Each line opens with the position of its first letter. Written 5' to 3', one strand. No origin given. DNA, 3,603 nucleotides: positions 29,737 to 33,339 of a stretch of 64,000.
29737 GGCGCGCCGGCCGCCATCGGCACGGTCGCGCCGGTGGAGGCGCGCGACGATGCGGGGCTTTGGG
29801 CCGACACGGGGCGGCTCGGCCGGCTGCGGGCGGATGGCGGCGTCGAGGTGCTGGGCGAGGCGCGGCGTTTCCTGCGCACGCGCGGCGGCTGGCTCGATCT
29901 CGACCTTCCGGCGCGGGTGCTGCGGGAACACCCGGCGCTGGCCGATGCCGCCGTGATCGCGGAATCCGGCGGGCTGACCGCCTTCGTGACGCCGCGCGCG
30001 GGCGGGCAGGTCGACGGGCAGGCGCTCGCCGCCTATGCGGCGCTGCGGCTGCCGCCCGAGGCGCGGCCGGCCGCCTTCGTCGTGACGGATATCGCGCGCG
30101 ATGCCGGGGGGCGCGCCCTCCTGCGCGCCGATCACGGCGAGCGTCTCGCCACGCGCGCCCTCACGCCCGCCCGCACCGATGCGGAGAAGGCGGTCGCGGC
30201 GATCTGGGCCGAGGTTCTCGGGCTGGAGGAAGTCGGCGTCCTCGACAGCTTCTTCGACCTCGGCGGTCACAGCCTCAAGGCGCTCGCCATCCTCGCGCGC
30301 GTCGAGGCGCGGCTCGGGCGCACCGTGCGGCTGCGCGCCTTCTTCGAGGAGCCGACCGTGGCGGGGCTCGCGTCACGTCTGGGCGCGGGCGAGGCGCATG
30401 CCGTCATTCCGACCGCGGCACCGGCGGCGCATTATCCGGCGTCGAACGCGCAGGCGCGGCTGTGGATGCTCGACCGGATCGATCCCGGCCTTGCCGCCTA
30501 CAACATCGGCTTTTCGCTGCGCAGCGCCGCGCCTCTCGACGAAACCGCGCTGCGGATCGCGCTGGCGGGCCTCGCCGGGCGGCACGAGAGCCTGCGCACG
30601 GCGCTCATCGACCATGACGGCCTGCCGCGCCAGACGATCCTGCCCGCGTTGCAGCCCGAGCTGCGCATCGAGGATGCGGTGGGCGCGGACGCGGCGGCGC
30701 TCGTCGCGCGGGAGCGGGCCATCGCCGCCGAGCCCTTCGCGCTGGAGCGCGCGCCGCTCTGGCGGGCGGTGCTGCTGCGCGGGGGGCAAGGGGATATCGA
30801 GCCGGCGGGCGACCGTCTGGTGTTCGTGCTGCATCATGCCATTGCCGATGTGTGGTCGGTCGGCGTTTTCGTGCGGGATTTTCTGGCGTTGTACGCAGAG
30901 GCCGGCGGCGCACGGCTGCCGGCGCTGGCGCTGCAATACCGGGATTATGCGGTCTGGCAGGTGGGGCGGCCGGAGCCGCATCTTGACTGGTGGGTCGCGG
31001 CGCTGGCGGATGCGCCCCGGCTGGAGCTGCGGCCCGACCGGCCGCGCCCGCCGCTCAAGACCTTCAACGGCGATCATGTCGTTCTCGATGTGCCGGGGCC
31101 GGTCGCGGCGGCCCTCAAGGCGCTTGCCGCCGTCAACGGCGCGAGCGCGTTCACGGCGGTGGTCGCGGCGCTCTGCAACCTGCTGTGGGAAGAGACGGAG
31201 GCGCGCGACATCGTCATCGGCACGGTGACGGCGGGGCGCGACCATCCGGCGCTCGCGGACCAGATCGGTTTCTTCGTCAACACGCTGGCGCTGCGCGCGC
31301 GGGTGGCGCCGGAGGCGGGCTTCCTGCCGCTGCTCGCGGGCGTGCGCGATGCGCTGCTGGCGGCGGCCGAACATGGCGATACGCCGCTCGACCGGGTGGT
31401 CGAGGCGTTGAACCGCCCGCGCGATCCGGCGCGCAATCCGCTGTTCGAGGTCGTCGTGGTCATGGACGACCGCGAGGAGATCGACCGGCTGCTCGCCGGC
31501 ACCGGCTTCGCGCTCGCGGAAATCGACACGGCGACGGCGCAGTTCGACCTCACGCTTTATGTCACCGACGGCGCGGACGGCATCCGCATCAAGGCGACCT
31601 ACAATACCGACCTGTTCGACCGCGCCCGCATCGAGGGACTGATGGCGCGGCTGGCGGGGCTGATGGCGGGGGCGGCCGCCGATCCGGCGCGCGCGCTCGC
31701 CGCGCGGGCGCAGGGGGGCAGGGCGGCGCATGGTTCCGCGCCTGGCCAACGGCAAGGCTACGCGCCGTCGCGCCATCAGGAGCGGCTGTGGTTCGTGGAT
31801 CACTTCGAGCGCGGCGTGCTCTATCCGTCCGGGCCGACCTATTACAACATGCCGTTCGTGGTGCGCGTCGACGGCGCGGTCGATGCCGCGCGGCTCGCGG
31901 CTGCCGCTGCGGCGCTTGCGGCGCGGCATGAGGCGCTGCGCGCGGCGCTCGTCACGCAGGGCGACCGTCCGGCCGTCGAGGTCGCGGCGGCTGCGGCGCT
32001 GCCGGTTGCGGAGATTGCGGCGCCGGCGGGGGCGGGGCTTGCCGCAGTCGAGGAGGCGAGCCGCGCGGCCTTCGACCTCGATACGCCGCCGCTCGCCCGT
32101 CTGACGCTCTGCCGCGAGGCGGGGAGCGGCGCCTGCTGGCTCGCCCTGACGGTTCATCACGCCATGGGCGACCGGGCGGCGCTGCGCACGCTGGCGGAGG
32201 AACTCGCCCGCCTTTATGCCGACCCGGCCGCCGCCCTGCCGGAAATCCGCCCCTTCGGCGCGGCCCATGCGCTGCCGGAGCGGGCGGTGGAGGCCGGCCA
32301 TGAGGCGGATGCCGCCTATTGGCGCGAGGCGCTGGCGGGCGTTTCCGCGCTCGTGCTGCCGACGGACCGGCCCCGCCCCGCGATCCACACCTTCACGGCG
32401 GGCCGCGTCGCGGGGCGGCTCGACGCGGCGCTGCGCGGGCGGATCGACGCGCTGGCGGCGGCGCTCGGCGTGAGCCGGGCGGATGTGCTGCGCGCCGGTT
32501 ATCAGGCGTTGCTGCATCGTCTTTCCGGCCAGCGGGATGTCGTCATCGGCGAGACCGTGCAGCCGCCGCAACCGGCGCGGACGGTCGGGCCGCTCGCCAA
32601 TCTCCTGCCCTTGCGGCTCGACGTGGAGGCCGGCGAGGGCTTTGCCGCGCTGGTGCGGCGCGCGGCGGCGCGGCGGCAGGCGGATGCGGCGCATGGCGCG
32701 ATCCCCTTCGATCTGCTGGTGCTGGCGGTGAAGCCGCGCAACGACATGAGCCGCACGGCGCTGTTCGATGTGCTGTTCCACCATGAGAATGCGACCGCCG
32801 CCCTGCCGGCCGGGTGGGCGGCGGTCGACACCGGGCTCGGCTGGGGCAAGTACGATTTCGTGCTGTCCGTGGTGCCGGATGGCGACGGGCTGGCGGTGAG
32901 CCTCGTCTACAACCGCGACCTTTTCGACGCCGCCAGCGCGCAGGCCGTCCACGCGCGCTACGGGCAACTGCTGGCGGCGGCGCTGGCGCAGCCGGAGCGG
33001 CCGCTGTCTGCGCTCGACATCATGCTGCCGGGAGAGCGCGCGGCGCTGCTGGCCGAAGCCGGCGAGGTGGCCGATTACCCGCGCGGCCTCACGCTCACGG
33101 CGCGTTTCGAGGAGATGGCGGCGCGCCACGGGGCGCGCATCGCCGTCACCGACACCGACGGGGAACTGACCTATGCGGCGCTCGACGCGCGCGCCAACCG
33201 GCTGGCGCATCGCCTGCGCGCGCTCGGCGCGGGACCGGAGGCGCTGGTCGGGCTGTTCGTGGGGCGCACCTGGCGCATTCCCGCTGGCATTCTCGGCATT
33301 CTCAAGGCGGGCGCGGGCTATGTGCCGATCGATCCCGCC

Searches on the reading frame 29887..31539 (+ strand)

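Call 5: search_protein_families(library=pfam, proteins=[window:29887-31539:+], max_evalue=0.1)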
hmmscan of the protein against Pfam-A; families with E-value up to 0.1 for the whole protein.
window:29887-31539:+ (551 aa): 3 families
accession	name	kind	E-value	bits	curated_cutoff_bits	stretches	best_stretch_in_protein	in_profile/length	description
PF00668.25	Condensation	-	2.3e-66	224.8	30.6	1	181-527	3-357/456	Condensation domain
PF00550.31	PP-binding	-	2e-15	57.2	20.8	1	102-164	2-66/67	Phosphopantetheine attachment site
PF13193.12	AMP-binding_C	-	0.00015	23.1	24.5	1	11-68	5-67/76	AMP-binding enzyme C-terminal domain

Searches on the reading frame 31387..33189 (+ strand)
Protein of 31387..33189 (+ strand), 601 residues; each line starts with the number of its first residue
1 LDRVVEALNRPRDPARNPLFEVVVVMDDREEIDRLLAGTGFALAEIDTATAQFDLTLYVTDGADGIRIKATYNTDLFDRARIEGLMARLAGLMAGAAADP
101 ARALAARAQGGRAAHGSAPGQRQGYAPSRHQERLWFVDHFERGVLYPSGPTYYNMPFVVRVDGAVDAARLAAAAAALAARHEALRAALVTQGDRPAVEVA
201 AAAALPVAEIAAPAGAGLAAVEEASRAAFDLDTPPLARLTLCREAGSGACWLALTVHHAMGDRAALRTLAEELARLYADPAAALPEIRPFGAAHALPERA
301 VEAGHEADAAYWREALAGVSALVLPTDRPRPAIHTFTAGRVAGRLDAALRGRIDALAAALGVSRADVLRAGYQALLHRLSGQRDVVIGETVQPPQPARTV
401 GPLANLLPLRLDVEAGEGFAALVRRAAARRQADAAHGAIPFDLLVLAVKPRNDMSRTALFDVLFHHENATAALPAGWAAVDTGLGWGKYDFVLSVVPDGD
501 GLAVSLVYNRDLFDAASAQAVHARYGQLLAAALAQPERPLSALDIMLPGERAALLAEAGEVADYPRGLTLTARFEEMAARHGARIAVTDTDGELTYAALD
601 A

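Call 5: search_protein_families(library=pfam, proteins=[window:31387-33189:+], max_evalue=0.1)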
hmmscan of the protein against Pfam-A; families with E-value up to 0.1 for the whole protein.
window:31387-33189:+ (601 aa): 2 families
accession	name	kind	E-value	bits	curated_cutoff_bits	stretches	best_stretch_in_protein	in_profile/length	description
PF00668.25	Condensation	-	4.9e-73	246.8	30.6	2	123-555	3-456/456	Condensation domain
PF01402.27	RHH_1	-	0.033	14.6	20.5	1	344-370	5-31/39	Ribbon-helix-helix protein, copG family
